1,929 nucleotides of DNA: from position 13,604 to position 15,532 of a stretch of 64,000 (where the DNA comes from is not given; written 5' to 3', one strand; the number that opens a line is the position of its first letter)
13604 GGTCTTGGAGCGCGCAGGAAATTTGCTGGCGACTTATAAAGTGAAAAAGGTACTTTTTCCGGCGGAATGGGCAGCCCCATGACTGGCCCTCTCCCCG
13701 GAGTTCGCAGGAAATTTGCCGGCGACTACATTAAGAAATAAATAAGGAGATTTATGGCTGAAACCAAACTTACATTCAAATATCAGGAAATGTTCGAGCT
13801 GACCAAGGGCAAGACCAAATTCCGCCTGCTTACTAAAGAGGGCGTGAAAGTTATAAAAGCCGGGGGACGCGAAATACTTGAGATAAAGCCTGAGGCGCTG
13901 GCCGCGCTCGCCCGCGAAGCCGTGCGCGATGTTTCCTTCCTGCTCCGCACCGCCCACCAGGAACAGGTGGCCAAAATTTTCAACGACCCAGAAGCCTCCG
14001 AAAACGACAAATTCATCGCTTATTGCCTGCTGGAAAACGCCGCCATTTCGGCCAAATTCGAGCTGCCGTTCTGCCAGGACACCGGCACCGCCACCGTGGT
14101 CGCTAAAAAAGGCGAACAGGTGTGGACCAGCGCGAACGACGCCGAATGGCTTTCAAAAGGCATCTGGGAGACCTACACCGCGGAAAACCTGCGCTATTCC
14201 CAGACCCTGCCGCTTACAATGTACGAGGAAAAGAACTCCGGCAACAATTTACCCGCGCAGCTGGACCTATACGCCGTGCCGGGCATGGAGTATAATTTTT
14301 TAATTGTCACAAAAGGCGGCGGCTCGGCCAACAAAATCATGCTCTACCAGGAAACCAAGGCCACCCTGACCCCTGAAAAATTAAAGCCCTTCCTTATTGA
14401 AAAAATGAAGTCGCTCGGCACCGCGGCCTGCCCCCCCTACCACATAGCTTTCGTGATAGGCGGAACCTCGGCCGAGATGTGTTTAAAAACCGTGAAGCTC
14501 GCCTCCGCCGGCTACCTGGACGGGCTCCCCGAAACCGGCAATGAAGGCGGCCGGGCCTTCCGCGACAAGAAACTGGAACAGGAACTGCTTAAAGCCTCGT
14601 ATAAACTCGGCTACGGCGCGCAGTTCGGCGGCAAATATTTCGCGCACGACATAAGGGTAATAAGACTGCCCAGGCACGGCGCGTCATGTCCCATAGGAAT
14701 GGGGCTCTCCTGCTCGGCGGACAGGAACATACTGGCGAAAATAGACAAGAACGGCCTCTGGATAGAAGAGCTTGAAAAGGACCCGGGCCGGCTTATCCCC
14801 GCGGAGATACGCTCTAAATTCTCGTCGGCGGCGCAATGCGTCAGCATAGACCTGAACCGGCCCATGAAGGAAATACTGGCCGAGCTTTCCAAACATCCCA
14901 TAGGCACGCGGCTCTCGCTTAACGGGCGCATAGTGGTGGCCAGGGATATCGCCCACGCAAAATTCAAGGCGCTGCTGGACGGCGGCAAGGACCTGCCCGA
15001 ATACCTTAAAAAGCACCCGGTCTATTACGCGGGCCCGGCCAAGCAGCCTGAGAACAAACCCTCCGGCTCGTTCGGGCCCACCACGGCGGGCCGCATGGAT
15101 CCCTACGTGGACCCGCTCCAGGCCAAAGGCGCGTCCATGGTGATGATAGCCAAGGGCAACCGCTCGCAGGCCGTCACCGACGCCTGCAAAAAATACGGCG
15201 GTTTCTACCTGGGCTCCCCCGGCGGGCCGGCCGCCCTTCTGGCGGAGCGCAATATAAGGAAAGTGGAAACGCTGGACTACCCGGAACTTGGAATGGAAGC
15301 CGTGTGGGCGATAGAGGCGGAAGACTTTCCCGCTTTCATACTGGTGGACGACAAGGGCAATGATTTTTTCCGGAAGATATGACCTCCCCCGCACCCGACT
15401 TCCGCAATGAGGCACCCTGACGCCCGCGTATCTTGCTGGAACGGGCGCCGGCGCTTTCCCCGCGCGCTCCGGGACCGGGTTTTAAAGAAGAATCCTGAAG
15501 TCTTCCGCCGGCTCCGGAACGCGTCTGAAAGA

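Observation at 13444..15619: Fumarase gene bracketed by two related multi-stem elements (family C) in inverted orientation, at a TA-module-rich hotspot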

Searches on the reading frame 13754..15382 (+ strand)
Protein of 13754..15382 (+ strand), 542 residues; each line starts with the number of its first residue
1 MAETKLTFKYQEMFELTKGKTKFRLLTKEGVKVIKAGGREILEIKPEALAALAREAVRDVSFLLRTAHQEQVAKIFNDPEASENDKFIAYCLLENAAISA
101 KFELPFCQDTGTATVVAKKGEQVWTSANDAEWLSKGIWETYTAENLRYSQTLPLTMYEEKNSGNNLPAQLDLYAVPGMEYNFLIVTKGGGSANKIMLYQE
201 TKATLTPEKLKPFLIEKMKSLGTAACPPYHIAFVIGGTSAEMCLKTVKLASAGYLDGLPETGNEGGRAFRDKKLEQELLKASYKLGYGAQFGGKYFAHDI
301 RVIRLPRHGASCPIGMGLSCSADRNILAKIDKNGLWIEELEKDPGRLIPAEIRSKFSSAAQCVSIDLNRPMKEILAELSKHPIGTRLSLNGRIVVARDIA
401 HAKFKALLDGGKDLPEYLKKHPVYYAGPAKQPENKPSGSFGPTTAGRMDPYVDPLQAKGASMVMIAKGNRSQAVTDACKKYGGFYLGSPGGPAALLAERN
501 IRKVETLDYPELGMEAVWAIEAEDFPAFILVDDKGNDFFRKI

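Call 8: search_protein_families(library=pfam, proteins=[window:13754-15382:+])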
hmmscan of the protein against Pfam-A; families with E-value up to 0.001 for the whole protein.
window:13754-15382:+ (542 aa): 2 families
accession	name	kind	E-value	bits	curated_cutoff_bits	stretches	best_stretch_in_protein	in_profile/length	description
PF05683.17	Fumerase_C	-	1.2e-78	263.6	22.2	1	334-541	1-204/205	Fumarase C-terminus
PF05681.19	Fumerase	-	3.5e-75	253.2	25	1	53-327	4-268/270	Fumarate hydratase (Fumerase)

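Call 13: find_encoding_contigs(protein=window:13754-15382:+, flank=10000, max_places=10)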
Protein window:13754-15382:+ (542 aa): 1 contig read that carries it; 1 place shown.
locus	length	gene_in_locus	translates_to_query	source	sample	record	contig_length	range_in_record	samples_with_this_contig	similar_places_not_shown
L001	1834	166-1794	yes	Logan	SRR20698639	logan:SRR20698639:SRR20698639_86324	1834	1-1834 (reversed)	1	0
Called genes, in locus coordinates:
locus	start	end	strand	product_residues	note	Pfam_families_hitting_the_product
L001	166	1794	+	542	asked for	PF05681:Fumerase, PF05683:Fumerase_C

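Call 28: find_homologous_proteins(query=window:13754-15382:+, max_evalue=1e-100)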
Query window:13754-15382:+ (542 aa): 8000 proteins with E <= 1e-100 among 8000 candidates; the best 120 are listed.
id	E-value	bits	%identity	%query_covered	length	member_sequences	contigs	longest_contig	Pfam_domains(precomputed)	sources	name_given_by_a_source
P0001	0.0e+0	1233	100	100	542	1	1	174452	PF05683.18,PF05681.20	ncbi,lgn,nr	ncbi:MAG: fumarate hydratase [Elusimicrobia bacterium]|nr:fumarate hydratase [Elusimicrobiota bacter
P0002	0.0e+0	1119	90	100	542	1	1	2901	PF05683.18,PF05681.20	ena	-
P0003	0.0e+0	1108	89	100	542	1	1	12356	PF05683.18,PF05681.20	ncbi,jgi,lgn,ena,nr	ncbi:MAG TPA: fumarate hydratase [Elusimicrobia bacterium]|nr:fumarate hydratase [Elusimicrobiota ba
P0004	0.0e+0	1066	86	99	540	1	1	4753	PF05683.18,PF05681.20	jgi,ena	-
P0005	0.0e+0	1062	85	100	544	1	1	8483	PF05683.18,PF05681.20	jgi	jgi:fumarate hydratase class I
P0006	0.0e+0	1062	84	100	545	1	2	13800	PF05683.18,PF05681.20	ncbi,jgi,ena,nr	ncbi:MAG: fumarate hydratase [Elusimicrobia bacterium RIFOXYB2_FULL_62_6]|nr:MAG: fumarate hydratase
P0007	0.0e+0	1057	85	99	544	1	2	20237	PF05683.18,PF05681.20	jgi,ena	-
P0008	0.0e+0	1056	83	100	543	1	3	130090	PF05683.18,PF05681.20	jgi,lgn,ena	-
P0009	0.0e+0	1054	84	99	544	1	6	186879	PF05683.18,PF05681.20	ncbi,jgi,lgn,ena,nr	ncbi:MAG: fumarate hydratase [Elusimicrobia bacterium RIFOXYA12_FULL_51_18]|nr:MAG: fumarate hydrata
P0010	0.0e+0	1051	85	99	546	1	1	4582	PF05683.18,PF05681.20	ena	-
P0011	0.0e+0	1051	83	99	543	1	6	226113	PF05683.18,PF05681.20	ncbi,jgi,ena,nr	ncbi:MAG: fumarate hydratase [Elusimicrobia bacterium GWA2_56_46]|nr:MAG: fumarate hydratase [Elusim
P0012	0.0e+0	1050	83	100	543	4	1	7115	PF05683.18,PF05681.20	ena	-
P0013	0.0e+0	1050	85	100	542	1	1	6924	PF05683.18,PF05681.20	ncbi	-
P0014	0.0e+0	1048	84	99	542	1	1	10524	PF05683.18,PF05681.20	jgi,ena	-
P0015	0.0e+0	1046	84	100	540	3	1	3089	PF05683.18,PF05681.20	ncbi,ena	-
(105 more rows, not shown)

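Call 29: find_encoding_contigs(protein=P0003, flank=10000, max_places=4)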
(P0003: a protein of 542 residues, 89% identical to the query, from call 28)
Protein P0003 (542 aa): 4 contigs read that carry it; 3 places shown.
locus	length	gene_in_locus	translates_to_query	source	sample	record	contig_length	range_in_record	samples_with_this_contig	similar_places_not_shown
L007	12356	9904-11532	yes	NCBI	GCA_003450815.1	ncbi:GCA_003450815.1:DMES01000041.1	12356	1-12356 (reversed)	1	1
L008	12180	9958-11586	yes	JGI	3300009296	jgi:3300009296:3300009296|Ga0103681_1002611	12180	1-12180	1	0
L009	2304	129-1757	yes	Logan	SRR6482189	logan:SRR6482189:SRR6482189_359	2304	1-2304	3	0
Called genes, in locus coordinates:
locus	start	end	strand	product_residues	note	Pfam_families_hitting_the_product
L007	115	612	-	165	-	-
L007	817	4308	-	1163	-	PF08450:SGL (faint), PF13360:PQQ_2 (faint), PF13449:Phytase-like (faint), PF17170:DUF5128 (weak), PF01436:NHL, PF13431:TPR_17 (weak), PF13432:TPR_16 (weak), PF14559:TPR_19 (weak), +7 more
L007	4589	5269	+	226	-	PF01127:Sdh_cyt (faint)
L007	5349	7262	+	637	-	PF00890:FAD_binding_2, PF01266:DAO (weak), PF02910:Succ_DH_flav_C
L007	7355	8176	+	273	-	PF13085:Fer2_3, PF13237:Fer4_10 (faint), PF00037:Fer4 (weak), PF12838:Fer4_7, PF13183:Fer4_8 (weak)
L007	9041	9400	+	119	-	PF01844:HNH, PF14279:HNH_5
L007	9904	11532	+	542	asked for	PF05681:Fumerase, PF05683:Fumerase_C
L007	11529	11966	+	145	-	PF07963:N_methyl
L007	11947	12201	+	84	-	-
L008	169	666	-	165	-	-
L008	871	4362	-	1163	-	PF08450:SGL (faint), PF13360:PQQ_2 (faint), PF13449:Phytase-like (faint), PF17170:DUF5128 (weak), PF01436:NHL, PF13431:TPR_17 (weak), PF13432:TPR_16 (weak), PF14559:TPR_19 (weak), +7 more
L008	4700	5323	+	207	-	PF01127:Sdh_cyt (faint)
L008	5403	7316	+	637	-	PF00890:FAD_binding_2, PF01266:DAO (weak), PF02910:Succ_DH_flav_C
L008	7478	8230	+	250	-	PF13085:Fer2_3, PF13237:Fer4_10 (faint), PF00037:Fer4 (weak), PF12837:Fer4_6 (weak), PF12838:Fer4_7, PF13183:Fer4_8 (weak)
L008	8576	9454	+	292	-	PF18780:HNH_repeat, PF01844:HNH, PF14279:HNH_5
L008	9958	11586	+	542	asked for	PF05681:Fumerase, PF05683:Fumerase_C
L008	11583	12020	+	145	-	PF07963:N_methyl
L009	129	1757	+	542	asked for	PF05681:Fumerase, PF05683:Fumerase_C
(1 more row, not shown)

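Call 30: find_encoding_contigs(protein=P0002, flank=10000, max_places=3)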
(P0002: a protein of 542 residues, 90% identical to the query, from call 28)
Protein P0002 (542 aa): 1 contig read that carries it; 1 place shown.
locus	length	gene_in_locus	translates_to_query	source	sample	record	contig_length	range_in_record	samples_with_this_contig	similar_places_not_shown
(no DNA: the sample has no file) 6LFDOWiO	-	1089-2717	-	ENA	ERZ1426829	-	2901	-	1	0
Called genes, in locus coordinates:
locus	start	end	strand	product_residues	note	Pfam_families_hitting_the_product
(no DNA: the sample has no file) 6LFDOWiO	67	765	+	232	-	PF18780:HNH_repeat, PF01844:HNH, PF14279:HNH_5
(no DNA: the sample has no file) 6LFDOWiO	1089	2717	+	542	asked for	PF05681:Fumerase, PF05683:Fumerase_C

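Call 31: find_encoding_contigs(protein=P0008, flank=10000, max_places=3)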
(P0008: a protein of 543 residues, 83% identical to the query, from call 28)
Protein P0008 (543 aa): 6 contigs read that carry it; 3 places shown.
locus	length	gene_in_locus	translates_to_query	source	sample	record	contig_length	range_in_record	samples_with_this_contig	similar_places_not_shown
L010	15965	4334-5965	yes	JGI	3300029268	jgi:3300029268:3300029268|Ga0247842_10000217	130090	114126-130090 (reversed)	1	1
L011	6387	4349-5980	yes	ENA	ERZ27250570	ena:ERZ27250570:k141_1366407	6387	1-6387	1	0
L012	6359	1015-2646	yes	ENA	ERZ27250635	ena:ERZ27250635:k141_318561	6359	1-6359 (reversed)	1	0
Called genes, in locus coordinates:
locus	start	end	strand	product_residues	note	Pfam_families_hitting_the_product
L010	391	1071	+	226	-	PF01127:Sdh_cyt (faint)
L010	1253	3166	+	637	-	PF00890:FAD_binding_2, PF01266:DAO (weak), PF07992:Pyr_redox_2 (faint), PF02910:Succ_DH_flav_C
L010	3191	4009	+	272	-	PF13085:Fer2_3, PF13187:Fer4_9 (faint), PF13183:Fer4_8, PF00037:Fer4 (weak), PF12838:Fer4_7, PF13237:Fer4_10 (weak)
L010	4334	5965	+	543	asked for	PF05681:Fumerase, PF05683:Fumerase_C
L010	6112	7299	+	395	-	PF00515:TPR_1 (faint), PF07719:TPR_2 (faint), PF13428:TPR_14 (faint), PF14559:TPR_19 (faint), PF25062:ARM_TT21_N (faint), PF13431:TPR_17 (faint)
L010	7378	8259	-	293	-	PF00892:EamA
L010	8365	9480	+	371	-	PF00149:Metallophos, PF12850:Metallophos_2 (faint)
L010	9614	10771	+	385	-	PF13646:HEAT_2 (weak)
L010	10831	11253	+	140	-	PF23892:Ig_CycH (weak)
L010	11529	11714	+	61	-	-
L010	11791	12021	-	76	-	-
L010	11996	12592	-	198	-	PF01195:Pept_tRNA_hydro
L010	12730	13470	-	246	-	PF01386:Ribosomal_L25p, PF14693:Ribosomal_TL5_C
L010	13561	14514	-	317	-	PF13793:Pribosyltran_N, PF00156:Pribosyltran, PF14572:Pribosyl_synth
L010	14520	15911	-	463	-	PF00483:NTP_transferase, PF01128:IspD (weak), PF12804:NTP_transf_3, PF25084:LbH_EIF2B, PF14602:Hexapep_2 (faint), PF25087:GMPPB_C (weak), PF00132:Hexapep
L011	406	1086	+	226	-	PF01127:Sdh_cyt (faint)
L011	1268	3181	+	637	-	PF00890:FAD_binding_2, PF01266:DAO (weak), PF07992:Pyr_redox_2 (faint), PF02910:Succ_DH_flav_C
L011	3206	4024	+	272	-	PF13085:Fer2_3, PF13187:Fer4_9 (faint), PF13183:Fer4_8, PF00037:Fer4 (weak), PF12838:Fer4_7, PF13237:Fer4_10 (weak)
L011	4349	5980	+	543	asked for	PF05681:Fumerase, PF05683:Fumerase_C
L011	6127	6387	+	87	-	?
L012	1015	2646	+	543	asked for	PF05681:Fumerase, PF05683:Fumerase_C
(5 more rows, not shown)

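Call 46: find_encoding_contigs(protein=P0004, flank=10000, max_places=2)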
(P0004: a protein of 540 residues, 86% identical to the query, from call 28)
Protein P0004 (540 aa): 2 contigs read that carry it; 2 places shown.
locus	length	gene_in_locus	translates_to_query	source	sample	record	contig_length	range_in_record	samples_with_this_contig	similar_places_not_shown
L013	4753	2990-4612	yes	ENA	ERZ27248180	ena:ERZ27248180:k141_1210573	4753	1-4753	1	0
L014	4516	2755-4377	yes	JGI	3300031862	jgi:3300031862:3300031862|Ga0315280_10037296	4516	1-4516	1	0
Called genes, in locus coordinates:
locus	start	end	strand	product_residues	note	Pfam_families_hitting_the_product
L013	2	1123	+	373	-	?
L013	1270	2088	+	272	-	PF13085:Fer2_3, PF13237:Fer4_10 (faint), PF00037:Fer4 (weak), PF12837:Fer4_6 (weak), PF12838:Fer4_7, PF13183:Fer4_8 (weak)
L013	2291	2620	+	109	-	PF01909:NTP_transf_2, PF18765:Polbeta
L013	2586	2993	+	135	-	PF08780:NTase_sub_bind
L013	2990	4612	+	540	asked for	PF05681:Fumerase, PF05683:Fumerase_C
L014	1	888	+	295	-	?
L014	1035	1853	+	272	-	PF13085:Fer2_3, PF13237:Fer4_10 (faint), PF00037:Fer4 (weak), PF12837:Fer4_6 (weak), PF12838:Fer4_7, PF13183:Fer4_8 (weak)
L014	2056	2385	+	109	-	PF01909:NTP_transf_2, PF18765:Polbeta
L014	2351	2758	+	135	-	PF08780:NTase_sub_bind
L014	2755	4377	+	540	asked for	PF05681:Fumerase, PF05683:Fumerase_C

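Call 47: find_encoding_contigs(protein=P0005, flank=10000, max_places=2)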
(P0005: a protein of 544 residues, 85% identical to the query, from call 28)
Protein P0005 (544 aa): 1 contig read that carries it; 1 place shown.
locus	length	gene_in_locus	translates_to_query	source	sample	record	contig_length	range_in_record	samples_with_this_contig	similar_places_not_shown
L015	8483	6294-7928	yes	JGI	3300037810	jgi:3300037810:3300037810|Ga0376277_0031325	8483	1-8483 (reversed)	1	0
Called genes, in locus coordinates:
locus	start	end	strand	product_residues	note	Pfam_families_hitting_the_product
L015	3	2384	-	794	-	?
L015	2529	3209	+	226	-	PF01127:Sdh_cyt (faint)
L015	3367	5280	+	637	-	PF00890:FAD_binding_2, PF01266:DAO (weak), PF07992:Pyr_redox_2 (faint), PF02910:Succ_DH_flav_C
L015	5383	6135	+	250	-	PF13085:Fer2_3, PF13187:Fer4_9 (faint), PF00037:Fer4 (weak), PF12797:Fer4_2 (weak), PF12837:Fer4_6 (weak), PF12838:Fer4_7, PF13183:Fer4_8 (weak)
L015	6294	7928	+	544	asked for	PF05681:Fumerase, PF05683:Fumerase_C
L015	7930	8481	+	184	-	?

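Call 48: find_encoding_contigs(protein=P0007, flank=10000, max_places=2)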
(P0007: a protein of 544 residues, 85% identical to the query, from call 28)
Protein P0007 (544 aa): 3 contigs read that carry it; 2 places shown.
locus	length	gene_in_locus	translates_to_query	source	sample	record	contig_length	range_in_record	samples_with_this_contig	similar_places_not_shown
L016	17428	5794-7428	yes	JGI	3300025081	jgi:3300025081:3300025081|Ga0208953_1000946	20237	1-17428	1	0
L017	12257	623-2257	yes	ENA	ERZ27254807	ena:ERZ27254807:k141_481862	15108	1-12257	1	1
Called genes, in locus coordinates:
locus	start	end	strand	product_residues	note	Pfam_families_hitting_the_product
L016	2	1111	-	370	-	?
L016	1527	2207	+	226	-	PF01127:Sdh_cyt (faint)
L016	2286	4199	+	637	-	PF00890:FAD_binding_2, PF01266:DAO (weak), PF07992:Pyr_redox_2 (faint), PF02910:Succ_DH_flav_C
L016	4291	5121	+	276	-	PF13085:Fer2_3, PF13746:Fer4_18 (faint), PF13187:Fer4_9 (faint), PF00037:Fer4 (weak), PF13183:Fer4_8, PF12838:Fer4_7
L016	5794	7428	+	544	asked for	PF05681:Fumerase, PF05683:Fumerase_C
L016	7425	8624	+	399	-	PF03704:BTAD (faint), PF12895:ANAPC3 (faint), PF13432:TPR_16 (faint), PF13428:TPR_14 (faint), PF14559:TPR_19 (faint)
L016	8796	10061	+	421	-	PF13371:TPR_9 (faint), PF13428:TPR_14 (faint), PF13431:TPR_17 (faint), PF14559:TPR_19 (faint), PF13414:TPR_11 (faint), PF00515:TPR_1, PF07719:TPR_2 (weak), PF13432:TPR_16 (weak), +2 more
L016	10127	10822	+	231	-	-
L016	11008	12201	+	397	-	PF00149:Metallophos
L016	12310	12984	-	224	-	PF08889:WbqC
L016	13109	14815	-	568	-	-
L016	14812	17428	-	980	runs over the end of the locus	PF13522:GATase_6, PF13537:GATase_7, PF00733:Asn_synthase, PF01075:Glyco_transf_9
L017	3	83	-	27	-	?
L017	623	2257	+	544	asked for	PF05681:Fumerase, PF05683:Fumerase_C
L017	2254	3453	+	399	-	PF03704:BTAD (faint), PF12895:ANAPC3 (faint), PF13432:TPR_16 (faint), PF13428:TPR_14 (faint), PF14559:TPR_19 (faint)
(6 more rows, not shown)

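Call 49: find_encoding_contigs(protein=P0006, flank=10000, max_places=2)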
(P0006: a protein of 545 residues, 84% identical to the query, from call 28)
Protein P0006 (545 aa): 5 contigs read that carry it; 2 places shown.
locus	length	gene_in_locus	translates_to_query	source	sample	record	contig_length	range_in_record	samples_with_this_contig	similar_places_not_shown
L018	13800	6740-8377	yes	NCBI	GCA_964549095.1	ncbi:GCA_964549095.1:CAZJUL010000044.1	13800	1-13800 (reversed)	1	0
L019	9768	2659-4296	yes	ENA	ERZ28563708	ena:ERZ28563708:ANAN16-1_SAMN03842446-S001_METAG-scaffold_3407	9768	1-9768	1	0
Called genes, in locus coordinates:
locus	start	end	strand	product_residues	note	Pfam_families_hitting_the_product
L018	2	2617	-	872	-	?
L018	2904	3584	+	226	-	PF01127:Sdh_cyt (faint)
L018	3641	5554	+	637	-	PF00890:FAD_binding_2, PF01266:DAO (weak), PF07992:Pyr_redox_2 (faint), PF02910:Succ_DH_flav_C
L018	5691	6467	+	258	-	PF13085:Fer2_3, PF13183:Fer4_8 (weak), PF00037:Fer4 (weak), PF12838:Fer4_7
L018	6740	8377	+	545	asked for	PF05681:Fumerase, PF05683:Fumerase_C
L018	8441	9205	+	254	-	-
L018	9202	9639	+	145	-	PF07963:N_methyl (weak)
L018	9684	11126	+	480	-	PF01139:RtcB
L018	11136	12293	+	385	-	PF00149:Metallophos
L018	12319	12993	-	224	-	PF08889:WbqC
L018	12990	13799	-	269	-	?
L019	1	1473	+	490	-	?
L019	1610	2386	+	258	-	PF13085:Fer2_3, PF13183:Fer4_8 (weak), PF00037:Fer4 (weak), PF12838:Fer4_7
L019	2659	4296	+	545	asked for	PF05681:Fumerase, PF05683:Fumerase_C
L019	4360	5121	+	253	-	-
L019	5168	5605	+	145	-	PF07963:N_methyl (weak)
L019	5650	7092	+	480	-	PF01139:RtcB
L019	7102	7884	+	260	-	-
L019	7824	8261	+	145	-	-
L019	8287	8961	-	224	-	PF08889:WbqC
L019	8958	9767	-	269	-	?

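Call 77: find_encoding_contigs(protein=P0009, flank=6000, max_places=1)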
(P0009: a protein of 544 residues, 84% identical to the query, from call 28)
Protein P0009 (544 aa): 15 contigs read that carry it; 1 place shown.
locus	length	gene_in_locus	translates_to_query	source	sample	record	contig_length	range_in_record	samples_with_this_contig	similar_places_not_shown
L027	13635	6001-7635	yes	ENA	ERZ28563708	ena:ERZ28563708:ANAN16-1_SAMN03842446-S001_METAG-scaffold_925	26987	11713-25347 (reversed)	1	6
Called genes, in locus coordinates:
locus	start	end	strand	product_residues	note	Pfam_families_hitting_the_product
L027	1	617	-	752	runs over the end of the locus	?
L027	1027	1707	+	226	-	PF01127:Sdh_cyt (faint)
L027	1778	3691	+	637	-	PF00890:FAD_binding_2, PF01266:DAO (faint), PF07992:Pyr_redox_2 (faint), PF02910:Succ_DH_flav_C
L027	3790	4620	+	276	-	PF13085:Fer2_3, PF13746:Fer4_18 (faint), PF13187:Fer4_9 (faint), PF00037:Fer4 (weak), PF13183:Fer4_8, PF13237:Fer4_10 (weak), PF12838:Fer4_7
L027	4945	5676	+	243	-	PF03848:TehB, PF05401:NodS, PF01209:Ubie_methyltran, PF13489:Methyltransf_23, PF13649:Methyltransf_25, PF13847:Methyltransf_31, PF08241:Methyltransf_11, PF08242:Methyltransf_12, +1 more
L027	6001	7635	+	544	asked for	PF05681:Fumerase, PF05683:Fumerase_C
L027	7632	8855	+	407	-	PF03704:BTAD (faint), PF12895:ANAPC3 (faint), PF13424:TPR_12 (faint), PF13432:TPR_16 (faint), PF13428:TPR_14 (faint), PF14559:TPR_19 (faint)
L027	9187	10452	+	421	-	PF12895:ANAPC3 (faint), PF13371:TPR_9 (faint), PF13431:TPR_17 (faint), PF13181:TPR_8 (faint), PF13424:TPR_12 (faint), PF00515:TPR_1, PF07719:TPR_2 (weak), PF13432:TPR_16 (weak), +4 more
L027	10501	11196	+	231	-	-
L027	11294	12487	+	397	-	PF00149:Metallophos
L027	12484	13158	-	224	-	PF08889:WbqC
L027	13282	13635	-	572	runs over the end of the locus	-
